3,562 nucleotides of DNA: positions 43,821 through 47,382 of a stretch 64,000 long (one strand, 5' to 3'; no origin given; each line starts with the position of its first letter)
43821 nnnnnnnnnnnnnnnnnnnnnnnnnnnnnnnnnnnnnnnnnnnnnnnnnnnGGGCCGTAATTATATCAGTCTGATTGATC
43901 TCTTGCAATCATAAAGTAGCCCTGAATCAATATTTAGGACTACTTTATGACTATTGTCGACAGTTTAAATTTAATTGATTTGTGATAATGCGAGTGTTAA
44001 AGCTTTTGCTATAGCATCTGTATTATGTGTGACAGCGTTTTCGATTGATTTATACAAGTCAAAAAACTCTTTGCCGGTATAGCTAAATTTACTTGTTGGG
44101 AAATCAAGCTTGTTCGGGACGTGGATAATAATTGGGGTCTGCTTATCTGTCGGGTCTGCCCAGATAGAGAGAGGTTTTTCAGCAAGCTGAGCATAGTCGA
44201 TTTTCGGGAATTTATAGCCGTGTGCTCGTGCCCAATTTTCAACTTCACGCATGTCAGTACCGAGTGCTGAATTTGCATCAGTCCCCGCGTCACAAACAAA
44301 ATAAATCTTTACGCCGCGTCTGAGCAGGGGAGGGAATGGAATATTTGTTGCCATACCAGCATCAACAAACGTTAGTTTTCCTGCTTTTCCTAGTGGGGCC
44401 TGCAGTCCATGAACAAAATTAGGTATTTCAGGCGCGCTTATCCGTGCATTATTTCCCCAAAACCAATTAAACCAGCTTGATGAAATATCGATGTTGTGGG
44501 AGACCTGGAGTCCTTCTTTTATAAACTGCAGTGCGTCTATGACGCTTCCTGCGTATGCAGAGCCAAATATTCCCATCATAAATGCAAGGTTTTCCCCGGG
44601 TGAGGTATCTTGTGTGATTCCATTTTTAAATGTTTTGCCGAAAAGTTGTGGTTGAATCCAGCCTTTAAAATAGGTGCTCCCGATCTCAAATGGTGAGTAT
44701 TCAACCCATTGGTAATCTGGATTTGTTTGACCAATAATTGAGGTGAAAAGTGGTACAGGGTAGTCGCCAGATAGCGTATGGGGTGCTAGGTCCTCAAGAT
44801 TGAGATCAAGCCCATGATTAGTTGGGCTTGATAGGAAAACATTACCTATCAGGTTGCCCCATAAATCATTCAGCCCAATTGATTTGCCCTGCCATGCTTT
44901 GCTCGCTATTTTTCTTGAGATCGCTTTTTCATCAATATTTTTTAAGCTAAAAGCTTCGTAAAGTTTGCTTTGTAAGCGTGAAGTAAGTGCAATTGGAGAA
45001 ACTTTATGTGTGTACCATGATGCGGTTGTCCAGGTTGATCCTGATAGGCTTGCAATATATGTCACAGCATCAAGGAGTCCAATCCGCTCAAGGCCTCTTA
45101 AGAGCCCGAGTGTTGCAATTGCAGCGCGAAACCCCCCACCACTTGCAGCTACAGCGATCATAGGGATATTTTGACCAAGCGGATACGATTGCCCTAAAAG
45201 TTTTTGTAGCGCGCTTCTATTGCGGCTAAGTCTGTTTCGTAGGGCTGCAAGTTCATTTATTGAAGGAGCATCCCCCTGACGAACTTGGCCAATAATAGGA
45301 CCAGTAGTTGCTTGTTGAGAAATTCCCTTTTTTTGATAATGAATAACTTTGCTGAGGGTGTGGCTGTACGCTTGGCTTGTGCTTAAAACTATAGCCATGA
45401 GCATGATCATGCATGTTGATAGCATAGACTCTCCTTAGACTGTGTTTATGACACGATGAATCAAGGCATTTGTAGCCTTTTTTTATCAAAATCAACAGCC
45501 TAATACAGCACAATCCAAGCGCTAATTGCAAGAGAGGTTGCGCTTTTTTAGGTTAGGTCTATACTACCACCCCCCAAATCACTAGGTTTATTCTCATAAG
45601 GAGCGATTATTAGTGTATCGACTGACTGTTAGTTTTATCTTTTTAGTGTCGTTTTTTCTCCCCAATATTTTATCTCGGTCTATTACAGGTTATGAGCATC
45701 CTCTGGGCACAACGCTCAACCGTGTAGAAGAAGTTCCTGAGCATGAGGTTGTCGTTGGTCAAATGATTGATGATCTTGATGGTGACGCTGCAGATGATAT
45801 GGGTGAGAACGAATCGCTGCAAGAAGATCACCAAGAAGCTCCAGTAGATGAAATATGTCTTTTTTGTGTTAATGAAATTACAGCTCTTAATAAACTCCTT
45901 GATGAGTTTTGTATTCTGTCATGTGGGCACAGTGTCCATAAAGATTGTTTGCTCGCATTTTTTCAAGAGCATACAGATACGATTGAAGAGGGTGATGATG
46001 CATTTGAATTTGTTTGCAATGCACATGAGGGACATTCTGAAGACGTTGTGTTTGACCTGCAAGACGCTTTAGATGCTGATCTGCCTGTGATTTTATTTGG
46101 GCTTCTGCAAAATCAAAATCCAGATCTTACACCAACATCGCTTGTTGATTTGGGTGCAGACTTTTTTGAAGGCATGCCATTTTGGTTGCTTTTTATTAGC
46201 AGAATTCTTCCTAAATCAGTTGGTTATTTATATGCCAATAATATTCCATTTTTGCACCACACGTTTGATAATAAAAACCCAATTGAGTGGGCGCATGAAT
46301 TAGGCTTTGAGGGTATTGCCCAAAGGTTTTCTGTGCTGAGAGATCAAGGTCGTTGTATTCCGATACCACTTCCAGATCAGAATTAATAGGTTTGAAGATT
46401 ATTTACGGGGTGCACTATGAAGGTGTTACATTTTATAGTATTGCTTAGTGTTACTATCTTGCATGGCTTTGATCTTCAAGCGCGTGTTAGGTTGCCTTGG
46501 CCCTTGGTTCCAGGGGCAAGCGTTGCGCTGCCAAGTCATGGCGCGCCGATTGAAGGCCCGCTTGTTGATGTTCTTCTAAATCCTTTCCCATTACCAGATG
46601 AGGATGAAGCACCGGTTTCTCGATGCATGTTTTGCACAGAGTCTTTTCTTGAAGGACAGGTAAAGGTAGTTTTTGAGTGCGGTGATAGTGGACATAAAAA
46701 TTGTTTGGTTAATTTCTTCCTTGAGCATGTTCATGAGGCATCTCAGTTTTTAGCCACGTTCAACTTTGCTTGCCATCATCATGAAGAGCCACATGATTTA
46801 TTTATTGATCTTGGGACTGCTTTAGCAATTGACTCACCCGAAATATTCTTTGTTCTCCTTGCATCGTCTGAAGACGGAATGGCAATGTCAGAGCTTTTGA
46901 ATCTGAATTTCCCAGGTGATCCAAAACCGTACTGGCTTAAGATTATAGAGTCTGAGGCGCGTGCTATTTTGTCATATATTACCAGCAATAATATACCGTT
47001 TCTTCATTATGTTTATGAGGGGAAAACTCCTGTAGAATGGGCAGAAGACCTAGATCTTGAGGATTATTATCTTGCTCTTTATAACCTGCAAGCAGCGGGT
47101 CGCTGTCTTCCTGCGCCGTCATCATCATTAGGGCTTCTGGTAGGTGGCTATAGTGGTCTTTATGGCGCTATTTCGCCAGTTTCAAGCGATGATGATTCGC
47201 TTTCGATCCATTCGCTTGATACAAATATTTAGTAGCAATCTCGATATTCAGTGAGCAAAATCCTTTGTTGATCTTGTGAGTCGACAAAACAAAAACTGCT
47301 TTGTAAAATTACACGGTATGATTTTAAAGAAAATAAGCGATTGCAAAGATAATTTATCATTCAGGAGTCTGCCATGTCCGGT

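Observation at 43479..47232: Compact eukaryote-mimicry island between brnQ and yebC: RING-H2, cPLA2-type lipase and two tandem RING-variant paralogs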

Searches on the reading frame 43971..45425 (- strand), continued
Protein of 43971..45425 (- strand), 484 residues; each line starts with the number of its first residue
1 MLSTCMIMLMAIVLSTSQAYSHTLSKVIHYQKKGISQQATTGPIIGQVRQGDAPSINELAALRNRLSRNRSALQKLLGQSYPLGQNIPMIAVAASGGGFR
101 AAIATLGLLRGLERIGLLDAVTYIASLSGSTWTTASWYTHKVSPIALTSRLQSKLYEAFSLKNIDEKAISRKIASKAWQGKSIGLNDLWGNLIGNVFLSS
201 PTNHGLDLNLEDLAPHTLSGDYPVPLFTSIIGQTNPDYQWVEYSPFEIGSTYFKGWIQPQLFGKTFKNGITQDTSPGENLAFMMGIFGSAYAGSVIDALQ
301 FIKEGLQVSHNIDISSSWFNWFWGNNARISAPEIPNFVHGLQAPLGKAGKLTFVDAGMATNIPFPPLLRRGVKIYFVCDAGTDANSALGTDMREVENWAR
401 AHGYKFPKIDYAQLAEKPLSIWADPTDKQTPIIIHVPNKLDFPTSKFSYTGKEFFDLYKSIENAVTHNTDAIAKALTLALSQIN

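Call 64: predict_structure(alignment_id=A5)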
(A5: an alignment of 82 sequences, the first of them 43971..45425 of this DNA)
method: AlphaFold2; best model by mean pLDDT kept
length: 484 residues; sequences in the alignment: 82
mean_pLDDT: 91.5   pTM: 0.88
mean pLDDT of the five models: 91.5, 91.0, 90.8, 90.4, 89.7
residues with pLDDT >= 90: 380; 70-90: 67; 50-70: 27; < 50: 10
segments of 3 or more residues with pLDDT < 50: 24-26, 29-31, 33-36
pLDDT, mean of each block of 10 residues (from residue 1): 74 69 50 51 94 98 98 97 94 97 99 98 98 98 98 93 93 95 93 97 97 98 98 94 99 98 97 97 94 74 76 75 68 96 97 95 97 98 89 96 97 96 97 98 92 98 99 98 91
secondary structure, 60 per line:
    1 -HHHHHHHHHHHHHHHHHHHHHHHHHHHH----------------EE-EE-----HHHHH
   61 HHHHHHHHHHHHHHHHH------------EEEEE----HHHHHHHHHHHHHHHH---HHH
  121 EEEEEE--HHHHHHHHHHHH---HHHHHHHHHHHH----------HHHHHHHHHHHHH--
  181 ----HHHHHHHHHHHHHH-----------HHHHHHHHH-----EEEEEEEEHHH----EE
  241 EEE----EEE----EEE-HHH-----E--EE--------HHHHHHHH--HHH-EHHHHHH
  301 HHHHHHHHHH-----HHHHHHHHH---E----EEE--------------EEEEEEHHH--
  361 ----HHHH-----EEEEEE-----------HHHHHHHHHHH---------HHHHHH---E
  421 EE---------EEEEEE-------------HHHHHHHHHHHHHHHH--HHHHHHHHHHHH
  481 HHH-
elements in order: H2-29 H56-77 E90-94 H99-114 E121-126 H129-140 H144-155 H166-178 H185-198 H210-218 E224-231 E239-243 E248-250 E255-257 H280-287 H295-310 H316-324 E333-335 E350-355 H365-368 E374-379 H391-401 H411-416 E420-422 E432-437 H451-466 H469-483

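Call 66: fold_search(model_id=the predicted structure, library=pdb)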
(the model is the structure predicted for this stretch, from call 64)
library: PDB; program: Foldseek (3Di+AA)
matches with E <= 10: 247; with E <= 0.001: 31
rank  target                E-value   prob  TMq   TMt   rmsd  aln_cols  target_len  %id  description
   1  1cjy_B                5.5e-29  1.00  0.74  0.59   6.1       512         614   24  HUMAN CYTOSOLIC PHOSPHOLIPASE A2 (released 2000-04-20)
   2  1cjy_A                2.8e-28  1.00  0.75  0.58   6.9       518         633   25  HUMAN CYTOSOLIC PHOSPHOLIPASE A2 (released 2000-04-20)
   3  5iz5_A                7.9e-28  1.00  0.72  0.47   7.0       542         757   22  Human GIVD cytosolic phospholipase A2 (released 2016-06-08)
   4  5iz5_B                8.3e-28  1.00  0.75  0.49   7.8       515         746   22  Human GIVD cytosolic phospholipase A2 (released 2016-06-08)
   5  5ixc_B                6.7e-24  1.00  0.71  0.51   7.1       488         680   24  Human GIVD cytosolic phospholipase A2 in complex with Methyl gamma-Linolenyl Fluorophosphonate (released 2016-06-08)
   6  5ixc_A                8.4e-24  1.00  0.71  0.51   8.0       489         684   23  Human GIVD cytosolic phospholipase A2 in complex with Methyl gamma-Linolenyl Fluorophosphonate (released 2016-06-08)
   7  5izr_A                1.5e-23  1.00  0.70  0.51   7.4       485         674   23  Human GIVD cytosolic phospholipase A2 in complex with Methyl gamma-Linolenyl Fluorophosphonate inhibitor and Terbium C (released 2016-06-08)
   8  5izr_B                5.3e-23  1.00  0.68  0.49   7.8       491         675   22  Human GIVD cytosolic phospholipase A2 in complex with Methyl gamma-Linolenyl Fluorophosphonate inhibitor and Terbium C (released 2016-06-08)
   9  5izr_D                1.1e-22  1.00  0.69  0.51   7.6       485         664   23  Human GIVD cytosolic phospholipase A2 in complex with Methyl gamma-Linolenyl Fluorophosphonate inhibitor and Terbium C (released 2016-06-08)
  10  5izr_C                2.2e-22  1.00  0.69  0.51   7.3       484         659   23  Human GIVD cytosolic phospholipase A2 in complex with Methyl gamma-Linolenyl Fluorophosphonate inhibitor and Terbium C (released 2016-06-08)
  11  5fya_A                8.3e-06  1.00  0.37  0.65   8.0       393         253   15  Cubic crystal of the native PlpD (released 2016-04-06)
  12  5fya_B                8.8e-06  1.00  0.33  0.57   9.0       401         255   16  Cubic crystal of the native PlpD (released 2016-04-06)
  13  5fqu_A                5.5e-05  1.00  0.34  0.60   8.7       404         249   13  Orthorhombic crystal structure of of PlpD (selenomethionine derivative) (released 2016-04-06)
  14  4akf                  5.8e-05  1.00  0.32  0.28  16.4       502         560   13  Crystal structure of VipD from Legionella pneumophila (released 2012-12-26)
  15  5fqu_B                6.9e-05  1.00  0.34  0.60   8.2       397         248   14  Orthorhombic crystal structure of of PlpD (selenomethionine derivative) (released 2016-04-06)
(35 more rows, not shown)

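Call 74: find_related_loci(query=A6, collection=viral_contigs, flank=5000)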
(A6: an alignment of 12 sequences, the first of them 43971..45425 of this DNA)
Query A6 (484 aa) in viral_contigs; peptide patterns used: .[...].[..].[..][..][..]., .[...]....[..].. (x = any residue, [..] = any of these).
100 stretches matched a pattern, but none encodes a relative of the query by tblastn (E <= 1e-3).

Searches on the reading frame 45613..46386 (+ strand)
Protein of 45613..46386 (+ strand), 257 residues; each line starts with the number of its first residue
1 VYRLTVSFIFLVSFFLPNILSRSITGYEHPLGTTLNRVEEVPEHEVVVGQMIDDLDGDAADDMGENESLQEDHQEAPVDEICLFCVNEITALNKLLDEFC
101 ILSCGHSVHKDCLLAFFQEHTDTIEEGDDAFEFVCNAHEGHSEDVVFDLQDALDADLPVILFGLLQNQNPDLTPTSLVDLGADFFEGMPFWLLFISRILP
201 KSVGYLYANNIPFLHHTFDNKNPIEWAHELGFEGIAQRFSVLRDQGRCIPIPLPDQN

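Call 3: search_protein_families(library=pfam, proteins=[window:45613-46386:+], max_evalue=1)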
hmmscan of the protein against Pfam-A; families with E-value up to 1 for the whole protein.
window:45613-46386:+ (257 aa): 8 families
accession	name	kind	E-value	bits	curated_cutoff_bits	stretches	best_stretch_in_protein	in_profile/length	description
PF23412.1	zf_RING_Vps8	-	0.0021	18.3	27.3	1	82-115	1-34/52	Vps8 RING zinc finger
PF13639.12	zf-RING_2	-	0.0025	18.5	27.3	1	82-121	3-38/44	Ring finger domain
PF14634.12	zf-RING_5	-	0.014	15.8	27.9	1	82-117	2-33/43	zinc-RING finger domain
PF13445.12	zf-RING_UBOX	-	0.024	15.1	25.2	1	100-115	12-26/39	RING-type zinc-finger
PF23555.2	zf-RING_Vps41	-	0.04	14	30.3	1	81-114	2-36/52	Vps41 C-terminal RING finger domain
PF08746.17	zf-RING-like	-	0.088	13.4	26.6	1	100-122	14-37/43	RING-like domain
PF00097.31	zf-C3HC4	-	0.44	10.9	21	0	93-118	12-31/40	Zinc finger, C3HC4 type (RING finger)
PF13923.12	zf-C3HC4_2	-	0.64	10.3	27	0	99-120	13-34/40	Zinc finger, C3HC4 type (RING finger)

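Call 4: search_protein_families(library=ncbifam, proteins=[window:45613-46386:+], max_evalue=1)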
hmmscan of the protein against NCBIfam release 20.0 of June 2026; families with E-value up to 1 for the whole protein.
window:45613-46386:+ (257 aa): 0 families

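Call 13: find_homologous_proteins(query=window:45613-46386:+, max_evalue=0.01)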
Query window:45613-46386:+ (257 aa): 1 proteins with E <= 0.01 among 453 candidates.
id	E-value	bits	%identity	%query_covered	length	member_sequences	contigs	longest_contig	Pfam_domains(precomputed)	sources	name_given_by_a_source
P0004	2.8e-173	593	100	100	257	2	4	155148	-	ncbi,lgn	-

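Call 25: predict_structure(alignment_id=A1)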
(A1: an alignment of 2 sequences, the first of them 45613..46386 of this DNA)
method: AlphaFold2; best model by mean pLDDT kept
length: 257 residues; sequences in the alignment: 2
mean_pLDDT: 40.4   pTM: 0.32
mean pLDDT of the five models: 40.4, 39.5, 38.1, 34.9, 32.3
residues with pLDDT >= 90: 0; 70-90: 2; 50-70: 48; < 50: 207
segments of 3 or more residues with pLDDT < 50: 2-81, 86-103, 105-110, 120-132, 135-212, 217-219, 249-257
pLDDT, mean of each block of 10 residues (from residue 1): 41 40 28 24 22 26 28 31 45 36 47 51 37 44 41 44 42 39 32 41 44 48 60 62 59 33
secondary structure, 60 per line:
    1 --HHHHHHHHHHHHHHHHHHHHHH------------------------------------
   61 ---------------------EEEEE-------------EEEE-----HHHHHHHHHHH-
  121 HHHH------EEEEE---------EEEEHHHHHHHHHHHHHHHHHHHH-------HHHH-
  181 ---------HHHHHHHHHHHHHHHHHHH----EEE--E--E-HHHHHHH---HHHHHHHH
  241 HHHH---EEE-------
elements in order: H3-24 E82-86 E100-103 H109-119 H121-124 E131-135 E145-148 H149-168 H176-179 H190-208 E213-215 H223-229 H233-244 E248-250

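Call 39: search_protein_representatives(alignment_id=A1)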
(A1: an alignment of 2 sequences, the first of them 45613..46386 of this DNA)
Query: 2 sequences, 299 profile positions. Proteins with E-value up to 0.001 (for the whole library): 2; up to 1e-10: 2; up to 1e-30: 2. The best 2 are listed.
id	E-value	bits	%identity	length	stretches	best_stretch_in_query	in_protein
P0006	8.7e-146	501.4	-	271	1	1-299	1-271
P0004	1.4e-144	497.4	-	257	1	1-264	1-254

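Call 40: search_solved_structures(query=A1, max_evalue=10, show_alignments=3)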
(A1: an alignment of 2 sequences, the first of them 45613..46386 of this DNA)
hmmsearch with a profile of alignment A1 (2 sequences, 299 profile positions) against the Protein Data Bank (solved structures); distinct sequences matched with E-value up to 10: 7.
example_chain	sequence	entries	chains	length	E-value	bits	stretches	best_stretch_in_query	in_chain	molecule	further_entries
6a3z_A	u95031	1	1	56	0.16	14.6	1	85-127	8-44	E3 ubiquitin-protein ligase synoviolin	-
2ct2_A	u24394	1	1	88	1.2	11.7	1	88-125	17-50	Tripartite motif protein 32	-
4ljn_A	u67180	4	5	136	1.2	11.7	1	78-121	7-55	Histone acetyltransferase KAT6A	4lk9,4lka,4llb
3ddi_A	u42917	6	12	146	1.4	11.5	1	46-95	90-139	Nucleoside diphosphate kinase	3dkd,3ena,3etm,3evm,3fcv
3emt_A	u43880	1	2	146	1.4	11.5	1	46-95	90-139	Nucleoside diphosphate kinase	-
5b75_A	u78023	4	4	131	1.9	11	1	79-121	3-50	Histone acetyltransferase KAT6A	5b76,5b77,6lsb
2ep4_A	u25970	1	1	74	2.9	10.4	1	83-125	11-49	RING finger protein 24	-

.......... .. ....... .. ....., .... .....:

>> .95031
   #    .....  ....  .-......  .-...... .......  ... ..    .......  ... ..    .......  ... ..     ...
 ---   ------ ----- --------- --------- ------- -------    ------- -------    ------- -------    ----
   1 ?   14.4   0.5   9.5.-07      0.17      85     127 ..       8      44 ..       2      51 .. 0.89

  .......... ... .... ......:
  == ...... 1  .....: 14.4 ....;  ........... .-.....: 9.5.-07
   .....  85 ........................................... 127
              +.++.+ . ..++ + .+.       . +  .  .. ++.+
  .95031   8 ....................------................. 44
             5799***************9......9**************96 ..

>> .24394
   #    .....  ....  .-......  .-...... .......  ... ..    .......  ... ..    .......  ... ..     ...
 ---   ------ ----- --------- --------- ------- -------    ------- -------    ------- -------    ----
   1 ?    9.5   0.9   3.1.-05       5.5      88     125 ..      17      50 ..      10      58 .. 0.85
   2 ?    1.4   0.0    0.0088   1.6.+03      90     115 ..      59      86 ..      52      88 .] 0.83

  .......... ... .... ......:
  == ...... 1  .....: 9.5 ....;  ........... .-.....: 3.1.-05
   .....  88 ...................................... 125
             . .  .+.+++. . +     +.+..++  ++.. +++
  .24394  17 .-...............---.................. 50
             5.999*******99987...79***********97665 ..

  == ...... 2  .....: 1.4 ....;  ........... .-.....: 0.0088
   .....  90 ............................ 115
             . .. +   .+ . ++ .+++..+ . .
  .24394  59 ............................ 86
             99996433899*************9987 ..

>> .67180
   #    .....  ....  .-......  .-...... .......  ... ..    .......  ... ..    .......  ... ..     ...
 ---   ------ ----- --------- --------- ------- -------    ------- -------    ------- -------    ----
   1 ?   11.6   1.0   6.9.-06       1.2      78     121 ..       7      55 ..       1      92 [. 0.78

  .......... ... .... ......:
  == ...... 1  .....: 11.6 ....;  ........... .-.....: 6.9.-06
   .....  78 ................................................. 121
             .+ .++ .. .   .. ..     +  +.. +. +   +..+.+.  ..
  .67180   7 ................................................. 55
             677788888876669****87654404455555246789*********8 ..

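Call 63: search_protein_families(library=padloc, proteins=[window:45613-46386:+], max_evalue=0.01)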
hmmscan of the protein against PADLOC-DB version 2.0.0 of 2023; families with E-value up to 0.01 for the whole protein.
window:45613-46386:+ (257 aa): 0 families

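Call 72: find_related_loci(query=A1, collection=viral_contigs, flank=3000)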
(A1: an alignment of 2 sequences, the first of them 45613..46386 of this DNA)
Query A1 (257 aa) in viral_contigs; peptide patterns used: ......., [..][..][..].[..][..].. (x = any residue, [..] = any of these).
141 stretches matched a pattern, but none encodes a relative of the query by tblastn (E <= 1e-3).

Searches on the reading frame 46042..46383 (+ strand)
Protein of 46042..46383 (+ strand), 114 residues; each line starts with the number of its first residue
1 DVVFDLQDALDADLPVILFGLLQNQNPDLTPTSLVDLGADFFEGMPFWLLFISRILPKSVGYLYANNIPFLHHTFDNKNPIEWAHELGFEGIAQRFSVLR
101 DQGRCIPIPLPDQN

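Call 52: search_protein_families(library=pfam, proteins=[window:46042-46383:+], max_evalue=10)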
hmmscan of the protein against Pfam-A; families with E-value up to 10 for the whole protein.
seq(114 aa): 0 families

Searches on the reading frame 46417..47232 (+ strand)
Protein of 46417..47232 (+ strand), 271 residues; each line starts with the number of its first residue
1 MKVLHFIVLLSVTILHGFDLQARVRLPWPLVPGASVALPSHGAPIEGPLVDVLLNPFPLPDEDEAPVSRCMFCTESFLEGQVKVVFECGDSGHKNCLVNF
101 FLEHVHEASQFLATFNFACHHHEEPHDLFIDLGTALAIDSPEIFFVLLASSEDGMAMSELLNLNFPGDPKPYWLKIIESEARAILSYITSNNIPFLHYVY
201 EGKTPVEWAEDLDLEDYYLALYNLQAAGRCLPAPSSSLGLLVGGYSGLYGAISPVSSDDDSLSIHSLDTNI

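Call 3: search_protein_families(library=pfam, proteins=[window:46417-47232:+], max_evalue=1)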
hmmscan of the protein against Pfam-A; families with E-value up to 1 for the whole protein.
window:46417-47232:+ (271 aa): 3 families
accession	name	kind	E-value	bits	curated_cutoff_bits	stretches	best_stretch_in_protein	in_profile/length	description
PF13639.12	zf-RING_2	-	0.036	14.8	27.3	1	69-103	2-36/44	Ring finger domain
PF14446.12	Prok-RING_1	-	0.11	12.8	29.1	1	69-97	6-35/54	Prokaryotic RING finger family 1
PF23412.1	zf_RING_Vps8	-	0.31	11.4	27.3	1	70-107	1-42/52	Vps8 RING zinc finger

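Call 4: search_protein_families(library=ncbifam, proteins=[window:46417-47232:+], max_evalue=1)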
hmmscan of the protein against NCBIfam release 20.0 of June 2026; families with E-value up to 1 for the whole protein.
window:46417-47232:+ (271 aa): 0 families

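Call 63: search_protein_families(library=padloc, proteins=[window:46417-47232:+], max_evalue=0.01)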
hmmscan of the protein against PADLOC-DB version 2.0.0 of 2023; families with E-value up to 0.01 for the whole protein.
window:46417-47232:+ (271 aa): 0 families
